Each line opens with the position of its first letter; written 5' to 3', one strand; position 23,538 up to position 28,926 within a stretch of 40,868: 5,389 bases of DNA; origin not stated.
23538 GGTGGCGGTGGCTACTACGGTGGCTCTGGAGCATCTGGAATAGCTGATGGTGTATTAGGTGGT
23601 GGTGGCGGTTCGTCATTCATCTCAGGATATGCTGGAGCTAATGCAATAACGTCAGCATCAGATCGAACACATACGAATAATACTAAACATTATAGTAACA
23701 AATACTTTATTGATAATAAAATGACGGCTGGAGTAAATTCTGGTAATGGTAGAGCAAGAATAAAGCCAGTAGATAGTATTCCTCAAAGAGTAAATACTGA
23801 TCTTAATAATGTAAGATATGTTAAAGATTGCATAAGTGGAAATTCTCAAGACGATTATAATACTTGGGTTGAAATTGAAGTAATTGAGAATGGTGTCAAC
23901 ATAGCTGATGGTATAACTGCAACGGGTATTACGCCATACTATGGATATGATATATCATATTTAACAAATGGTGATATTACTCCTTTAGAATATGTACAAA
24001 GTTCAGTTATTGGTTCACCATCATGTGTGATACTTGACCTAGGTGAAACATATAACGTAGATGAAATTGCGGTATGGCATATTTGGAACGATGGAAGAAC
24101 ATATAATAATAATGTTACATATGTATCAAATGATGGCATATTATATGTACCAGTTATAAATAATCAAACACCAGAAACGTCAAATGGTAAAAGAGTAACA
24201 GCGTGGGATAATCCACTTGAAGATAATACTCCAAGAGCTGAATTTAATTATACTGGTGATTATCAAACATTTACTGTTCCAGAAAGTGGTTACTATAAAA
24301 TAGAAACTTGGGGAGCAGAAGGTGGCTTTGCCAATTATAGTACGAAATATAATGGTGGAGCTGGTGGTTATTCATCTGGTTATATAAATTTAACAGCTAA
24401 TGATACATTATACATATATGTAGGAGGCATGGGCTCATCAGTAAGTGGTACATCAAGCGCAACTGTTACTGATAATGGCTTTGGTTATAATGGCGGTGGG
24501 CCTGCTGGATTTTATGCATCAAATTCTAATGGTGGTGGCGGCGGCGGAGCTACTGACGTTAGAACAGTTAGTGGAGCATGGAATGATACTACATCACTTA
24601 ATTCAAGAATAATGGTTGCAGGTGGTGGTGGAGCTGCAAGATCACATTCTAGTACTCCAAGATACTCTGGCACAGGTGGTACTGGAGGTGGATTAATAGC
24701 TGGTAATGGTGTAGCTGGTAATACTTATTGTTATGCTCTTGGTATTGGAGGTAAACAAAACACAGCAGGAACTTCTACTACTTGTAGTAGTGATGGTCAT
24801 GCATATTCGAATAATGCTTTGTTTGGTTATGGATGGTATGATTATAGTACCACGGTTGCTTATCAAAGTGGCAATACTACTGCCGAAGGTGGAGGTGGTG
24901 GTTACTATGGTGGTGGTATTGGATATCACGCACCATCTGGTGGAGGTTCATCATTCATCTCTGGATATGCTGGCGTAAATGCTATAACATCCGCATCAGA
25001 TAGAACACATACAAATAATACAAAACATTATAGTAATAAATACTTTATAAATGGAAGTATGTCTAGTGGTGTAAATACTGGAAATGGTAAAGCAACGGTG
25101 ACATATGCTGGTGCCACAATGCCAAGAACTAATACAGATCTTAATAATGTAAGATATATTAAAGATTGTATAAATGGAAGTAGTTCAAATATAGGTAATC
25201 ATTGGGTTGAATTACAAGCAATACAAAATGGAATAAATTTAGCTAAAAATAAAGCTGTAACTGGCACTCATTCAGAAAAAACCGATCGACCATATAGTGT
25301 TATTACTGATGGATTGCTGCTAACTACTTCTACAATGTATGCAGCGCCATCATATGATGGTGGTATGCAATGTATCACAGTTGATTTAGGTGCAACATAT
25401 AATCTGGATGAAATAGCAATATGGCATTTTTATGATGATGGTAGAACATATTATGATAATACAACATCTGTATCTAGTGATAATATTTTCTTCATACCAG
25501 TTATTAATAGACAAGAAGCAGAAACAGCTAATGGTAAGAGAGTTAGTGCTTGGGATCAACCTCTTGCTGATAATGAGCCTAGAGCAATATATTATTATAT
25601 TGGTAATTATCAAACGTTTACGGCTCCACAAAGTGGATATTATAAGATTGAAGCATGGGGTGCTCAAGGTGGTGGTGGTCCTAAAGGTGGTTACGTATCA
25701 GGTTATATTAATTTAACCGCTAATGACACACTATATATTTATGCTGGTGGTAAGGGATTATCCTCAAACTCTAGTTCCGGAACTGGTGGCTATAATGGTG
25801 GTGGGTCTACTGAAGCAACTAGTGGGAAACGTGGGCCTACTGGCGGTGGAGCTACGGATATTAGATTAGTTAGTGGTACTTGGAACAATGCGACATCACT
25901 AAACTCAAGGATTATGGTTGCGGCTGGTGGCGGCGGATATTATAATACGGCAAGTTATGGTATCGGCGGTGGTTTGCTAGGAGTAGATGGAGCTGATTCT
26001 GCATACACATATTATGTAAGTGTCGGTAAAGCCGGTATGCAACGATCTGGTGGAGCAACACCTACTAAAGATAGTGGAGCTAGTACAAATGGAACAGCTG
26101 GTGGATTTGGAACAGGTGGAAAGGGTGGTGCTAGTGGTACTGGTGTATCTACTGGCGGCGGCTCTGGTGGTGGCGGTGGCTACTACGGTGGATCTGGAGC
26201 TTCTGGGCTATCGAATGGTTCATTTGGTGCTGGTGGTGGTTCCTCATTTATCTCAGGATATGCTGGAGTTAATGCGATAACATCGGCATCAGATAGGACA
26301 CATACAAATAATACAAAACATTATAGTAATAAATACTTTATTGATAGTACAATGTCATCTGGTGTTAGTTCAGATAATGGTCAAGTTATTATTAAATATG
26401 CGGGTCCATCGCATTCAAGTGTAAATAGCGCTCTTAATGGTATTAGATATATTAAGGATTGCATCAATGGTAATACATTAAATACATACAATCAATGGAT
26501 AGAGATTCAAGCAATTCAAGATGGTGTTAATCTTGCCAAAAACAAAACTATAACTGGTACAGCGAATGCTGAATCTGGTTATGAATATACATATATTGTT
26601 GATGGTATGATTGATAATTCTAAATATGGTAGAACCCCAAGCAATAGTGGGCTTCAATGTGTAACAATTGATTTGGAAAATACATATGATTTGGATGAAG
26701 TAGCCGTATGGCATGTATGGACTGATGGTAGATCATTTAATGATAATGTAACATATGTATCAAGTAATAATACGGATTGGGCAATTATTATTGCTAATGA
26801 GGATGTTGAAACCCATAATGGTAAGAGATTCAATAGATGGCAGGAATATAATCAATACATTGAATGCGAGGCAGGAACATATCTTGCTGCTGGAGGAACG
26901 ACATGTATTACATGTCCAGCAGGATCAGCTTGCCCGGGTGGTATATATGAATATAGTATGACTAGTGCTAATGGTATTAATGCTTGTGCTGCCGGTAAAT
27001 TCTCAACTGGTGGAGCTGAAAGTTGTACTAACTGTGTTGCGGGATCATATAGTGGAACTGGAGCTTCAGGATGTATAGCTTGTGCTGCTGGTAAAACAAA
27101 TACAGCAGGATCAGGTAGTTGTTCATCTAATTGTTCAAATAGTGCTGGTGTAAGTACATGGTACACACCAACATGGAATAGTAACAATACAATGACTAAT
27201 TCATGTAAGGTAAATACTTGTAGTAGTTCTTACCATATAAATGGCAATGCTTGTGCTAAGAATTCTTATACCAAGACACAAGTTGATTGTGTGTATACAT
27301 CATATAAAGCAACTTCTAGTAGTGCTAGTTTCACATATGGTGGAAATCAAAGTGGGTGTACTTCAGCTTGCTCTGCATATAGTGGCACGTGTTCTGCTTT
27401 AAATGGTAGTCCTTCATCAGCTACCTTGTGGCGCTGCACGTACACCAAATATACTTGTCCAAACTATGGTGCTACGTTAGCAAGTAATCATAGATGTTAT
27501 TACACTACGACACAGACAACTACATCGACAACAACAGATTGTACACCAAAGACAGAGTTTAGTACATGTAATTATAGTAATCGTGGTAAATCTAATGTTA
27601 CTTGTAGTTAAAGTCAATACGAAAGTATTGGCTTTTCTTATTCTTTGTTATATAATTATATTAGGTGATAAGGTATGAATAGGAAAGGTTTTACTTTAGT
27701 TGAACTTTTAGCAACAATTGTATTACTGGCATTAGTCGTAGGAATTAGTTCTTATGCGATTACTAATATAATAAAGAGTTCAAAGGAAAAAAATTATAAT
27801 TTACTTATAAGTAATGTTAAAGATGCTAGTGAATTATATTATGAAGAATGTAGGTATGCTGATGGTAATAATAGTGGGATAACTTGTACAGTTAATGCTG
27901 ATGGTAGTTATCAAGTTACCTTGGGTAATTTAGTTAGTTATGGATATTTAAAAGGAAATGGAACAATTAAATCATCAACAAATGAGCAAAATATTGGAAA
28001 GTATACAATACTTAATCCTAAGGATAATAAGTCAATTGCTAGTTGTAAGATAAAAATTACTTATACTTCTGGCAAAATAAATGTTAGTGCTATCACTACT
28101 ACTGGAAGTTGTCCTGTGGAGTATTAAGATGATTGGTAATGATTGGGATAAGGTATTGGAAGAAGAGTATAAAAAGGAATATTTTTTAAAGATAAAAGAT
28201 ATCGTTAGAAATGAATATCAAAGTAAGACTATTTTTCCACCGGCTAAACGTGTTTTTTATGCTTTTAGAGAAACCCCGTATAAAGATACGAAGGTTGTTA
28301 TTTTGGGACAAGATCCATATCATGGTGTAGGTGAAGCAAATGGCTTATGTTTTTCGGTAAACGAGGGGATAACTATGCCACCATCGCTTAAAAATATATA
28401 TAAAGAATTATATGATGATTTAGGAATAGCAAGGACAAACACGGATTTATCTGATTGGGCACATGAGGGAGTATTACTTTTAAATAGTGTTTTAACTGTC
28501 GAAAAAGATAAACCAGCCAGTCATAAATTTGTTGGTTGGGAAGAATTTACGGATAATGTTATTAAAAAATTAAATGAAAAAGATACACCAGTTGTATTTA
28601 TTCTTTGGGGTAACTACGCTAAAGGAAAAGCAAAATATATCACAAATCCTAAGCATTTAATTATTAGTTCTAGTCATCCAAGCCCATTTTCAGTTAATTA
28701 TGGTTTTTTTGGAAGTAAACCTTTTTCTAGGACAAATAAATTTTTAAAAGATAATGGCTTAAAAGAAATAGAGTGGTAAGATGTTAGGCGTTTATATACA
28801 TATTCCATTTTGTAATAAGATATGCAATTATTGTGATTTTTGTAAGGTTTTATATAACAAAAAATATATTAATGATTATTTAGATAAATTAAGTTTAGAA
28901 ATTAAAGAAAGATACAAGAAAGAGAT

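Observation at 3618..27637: Two giant surface-protein genes share conserved ends around unrelated middles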

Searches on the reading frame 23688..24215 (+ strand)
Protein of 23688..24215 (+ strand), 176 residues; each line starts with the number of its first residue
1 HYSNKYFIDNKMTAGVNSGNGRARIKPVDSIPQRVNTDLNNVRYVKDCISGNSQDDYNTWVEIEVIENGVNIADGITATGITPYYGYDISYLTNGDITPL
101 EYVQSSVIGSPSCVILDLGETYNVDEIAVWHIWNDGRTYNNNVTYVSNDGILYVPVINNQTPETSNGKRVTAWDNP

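Call 72: search_protein_families(library=pfam, proteins=[window:23688-24215:+], max_evalue=0.1)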
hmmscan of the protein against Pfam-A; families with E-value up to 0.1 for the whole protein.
window:23688-24215:+ (176 aa): 1 family
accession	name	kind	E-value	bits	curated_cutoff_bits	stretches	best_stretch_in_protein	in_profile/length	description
PF22633.2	F5_F8_type_C_2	-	0.083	13.9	27.8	0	95-157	5-60/91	NedA-like, galactose-binding domain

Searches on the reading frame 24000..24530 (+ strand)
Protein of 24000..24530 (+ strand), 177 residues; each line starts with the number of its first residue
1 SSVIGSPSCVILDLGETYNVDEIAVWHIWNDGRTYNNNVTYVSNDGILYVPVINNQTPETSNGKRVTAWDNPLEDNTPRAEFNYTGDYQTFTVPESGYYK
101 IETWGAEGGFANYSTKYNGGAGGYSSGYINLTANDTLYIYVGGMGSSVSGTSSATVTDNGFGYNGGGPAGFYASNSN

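Call 33: search_protein_families(library=pfam, proteins=[window:24000-24530:+], max_evalue=1)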
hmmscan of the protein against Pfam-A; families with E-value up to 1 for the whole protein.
window:24000-24530:+ (177 aa): 2 families
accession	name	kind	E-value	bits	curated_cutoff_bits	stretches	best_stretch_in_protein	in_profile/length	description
PF12810.13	ALK_LTK_GRD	-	2.7e-15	57.5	24.5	1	95-170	6-73/243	ALK/LTK, Glycine-rich domain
PF18573.7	BclA_C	-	0.00069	19.9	38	1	72-102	21-51/128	BclA C-terminal domain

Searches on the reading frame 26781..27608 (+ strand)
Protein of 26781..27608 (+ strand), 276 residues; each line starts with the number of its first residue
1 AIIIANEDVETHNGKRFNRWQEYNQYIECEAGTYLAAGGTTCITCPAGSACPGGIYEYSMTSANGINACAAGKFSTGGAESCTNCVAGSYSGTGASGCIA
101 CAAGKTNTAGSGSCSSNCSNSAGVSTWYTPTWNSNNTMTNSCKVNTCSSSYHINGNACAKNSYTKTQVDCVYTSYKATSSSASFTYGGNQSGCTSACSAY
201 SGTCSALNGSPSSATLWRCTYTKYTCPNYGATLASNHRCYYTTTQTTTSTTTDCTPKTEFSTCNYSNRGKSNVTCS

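Call 33: search_protein_families(library=pfam, proteins=[window:26781-27608:+], max_evalue=1)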
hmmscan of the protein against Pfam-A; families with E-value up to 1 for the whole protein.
window:26781-27608:+ (276 aa): 1 family
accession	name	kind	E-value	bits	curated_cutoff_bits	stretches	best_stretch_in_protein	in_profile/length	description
PF24634.1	DUF7631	-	0.00092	20.1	27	1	41-61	5-25/50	Domain of unknown function (DUF7631)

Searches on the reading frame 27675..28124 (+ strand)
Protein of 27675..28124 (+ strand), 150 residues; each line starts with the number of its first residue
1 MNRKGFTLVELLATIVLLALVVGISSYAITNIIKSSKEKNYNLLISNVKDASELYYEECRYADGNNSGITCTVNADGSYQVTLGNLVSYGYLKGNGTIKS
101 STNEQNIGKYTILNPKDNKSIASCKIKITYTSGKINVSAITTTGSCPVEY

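Call 8: search_protein_families(library=pfam, proteins=[window:27675-28124:+])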
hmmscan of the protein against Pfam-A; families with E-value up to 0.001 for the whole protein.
window:27675-28124:+ (150 aa): 1 family
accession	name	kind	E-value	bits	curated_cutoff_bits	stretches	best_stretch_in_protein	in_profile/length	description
PF07963.17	N_methyl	-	6.7e-07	29.1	21.2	1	2-24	3-25/27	Prokaryotic N-terminal methylation motif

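Call 12: search_protein_families(library=ncbifam, proteins=[window:27675-28124:+], max_evalue=0.01)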
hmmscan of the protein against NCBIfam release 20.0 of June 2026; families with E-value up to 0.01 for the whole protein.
window:27675-28124:+ (150 aa): 5 families
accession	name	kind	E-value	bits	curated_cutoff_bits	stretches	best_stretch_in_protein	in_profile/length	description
TIGR02532.1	IV_pilin_GFxxxE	domain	8.5e-06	25.4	16.3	1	3-24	1-22/24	prepilin-type N-terminal cleavage/methylation domain-containing protein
TIGR01710.1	typeII_sec_gspG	equivalog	5.8e-05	23.1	88.85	1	4-76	1-73/134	type II secretion system major pseudopilin GspG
TIGR02596.1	TIGR02596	subfamily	0.0013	18.9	70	1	6-37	1-32/196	Verru_Chthon cassette protein D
NF040982.1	ComGD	equivalog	0.0045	17.4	70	0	4-132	2-122/139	competence type IV pilus minor pilin ComGD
NF041013.1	T4P_ComGE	equivalog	0.0064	16.6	49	0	3-41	3-38/83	competence type IV pilus minor pilin ComGE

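Call 52: find_encoding_contigs(protein=window:27675-28124:+, flank=10000, max_places=8)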
Protein window:27675-28124:+ (150 aa): 5 contigs read that carry it; 5 places shown.
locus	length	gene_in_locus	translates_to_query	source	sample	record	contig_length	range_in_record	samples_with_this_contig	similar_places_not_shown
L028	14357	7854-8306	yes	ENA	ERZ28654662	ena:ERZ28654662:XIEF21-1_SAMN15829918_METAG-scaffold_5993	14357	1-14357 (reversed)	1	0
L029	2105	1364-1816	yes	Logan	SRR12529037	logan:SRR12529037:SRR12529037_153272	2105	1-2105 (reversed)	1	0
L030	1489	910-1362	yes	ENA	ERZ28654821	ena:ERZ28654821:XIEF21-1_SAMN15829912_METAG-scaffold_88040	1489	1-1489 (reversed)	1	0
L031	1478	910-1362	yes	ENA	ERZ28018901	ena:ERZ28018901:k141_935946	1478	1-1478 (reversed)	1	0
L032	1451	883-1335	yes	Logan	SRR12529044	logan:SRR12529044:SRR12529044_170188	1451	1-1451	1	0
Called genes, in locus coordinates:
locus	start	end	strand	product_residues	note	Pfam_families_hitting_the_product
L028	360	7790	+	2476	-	PF12810:ALK_LTK_GRD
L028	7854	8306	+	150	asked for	PF07963:N_methyl (weak)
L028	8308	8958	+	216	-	PF03167:UDG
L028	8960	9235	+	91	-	-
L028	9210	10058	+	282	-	-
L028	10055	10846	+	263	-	PF21088:MS_channel_1st (weak), PF00924:MS_channel_2nd, PF21082:MS_channel_3rd (weak)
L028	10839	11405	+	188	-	-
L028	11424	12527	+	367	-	PF13793:Pribosyltran_N, PF00156:Pribosyltran, PF14681:UPRTase (faint), PF14572:Pribosyl_synth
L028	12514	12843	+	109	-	-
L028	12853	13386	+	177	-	-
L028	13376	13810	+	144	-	-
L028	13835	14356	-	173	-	?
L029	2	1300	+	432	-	?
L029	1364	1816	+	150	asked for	PF07963:N_methyl (weak)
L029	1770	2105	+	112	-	?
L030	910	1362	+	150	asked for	PF07963:N_methyl (weak)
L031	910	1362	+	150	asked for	PF07963:N_methyl (weak)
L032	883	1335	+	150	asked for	PF07963:N_methyl (weak)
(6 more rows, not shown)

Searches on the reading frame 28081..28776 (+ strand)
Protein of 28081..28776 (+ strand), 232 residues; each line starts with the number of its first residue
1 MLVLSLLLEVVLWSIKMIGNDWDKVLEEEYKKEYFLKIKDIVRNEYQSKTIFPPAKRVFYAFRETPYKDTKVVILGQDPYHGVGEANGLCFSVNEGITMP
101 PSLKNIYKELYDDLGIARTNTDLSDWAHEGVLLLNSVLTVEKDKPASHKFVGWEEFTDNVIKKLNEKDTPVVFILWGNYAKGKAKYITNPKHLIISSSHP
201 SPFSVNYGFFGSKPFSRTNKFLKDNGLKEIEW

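Call 12: search_protein_families(library=ncbifam, proteins=[window:28081-28776:+], max_evalue=0.01)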
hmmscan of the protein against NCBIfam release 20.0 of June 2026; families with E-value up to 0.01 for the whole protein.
window:28081-28776:+ (232 aa): 5 families
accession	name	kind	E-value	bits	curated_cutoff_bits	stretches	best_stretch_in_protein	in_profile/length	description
NF003592.0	PRK05254.1-5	equivalog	5.2e-94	314.2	162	1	16-232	3-220/225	uracil-DNA glycosylase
NF003589.0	PRK05254.1-2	equivalog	1.2e-89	299.9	223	1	18-232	7-223/227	uracil-DNA glycosylase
TIGR00628.1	ung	equivalog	1e-76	257.5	185.75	1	20-225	2-208/210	uracil-DNA glycosylase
NF003591.1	PRK05254.1-4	equivalog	4.5e-70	235.5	237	1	20-223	3-207/208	uracil-DNA glycosylase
NF003588.0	PRK05254.1-1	equivalog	8.4e-65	218.5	143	1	16-232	8-222/225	uracil-DNA glycosylase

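Call 50: find_encoding_contigs(protein=window:28081-28776:+, flank=10000, max_places=8)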
Protein window:28081-28776:+ (232 aa): no gene with exactly this product is on record in the collection.
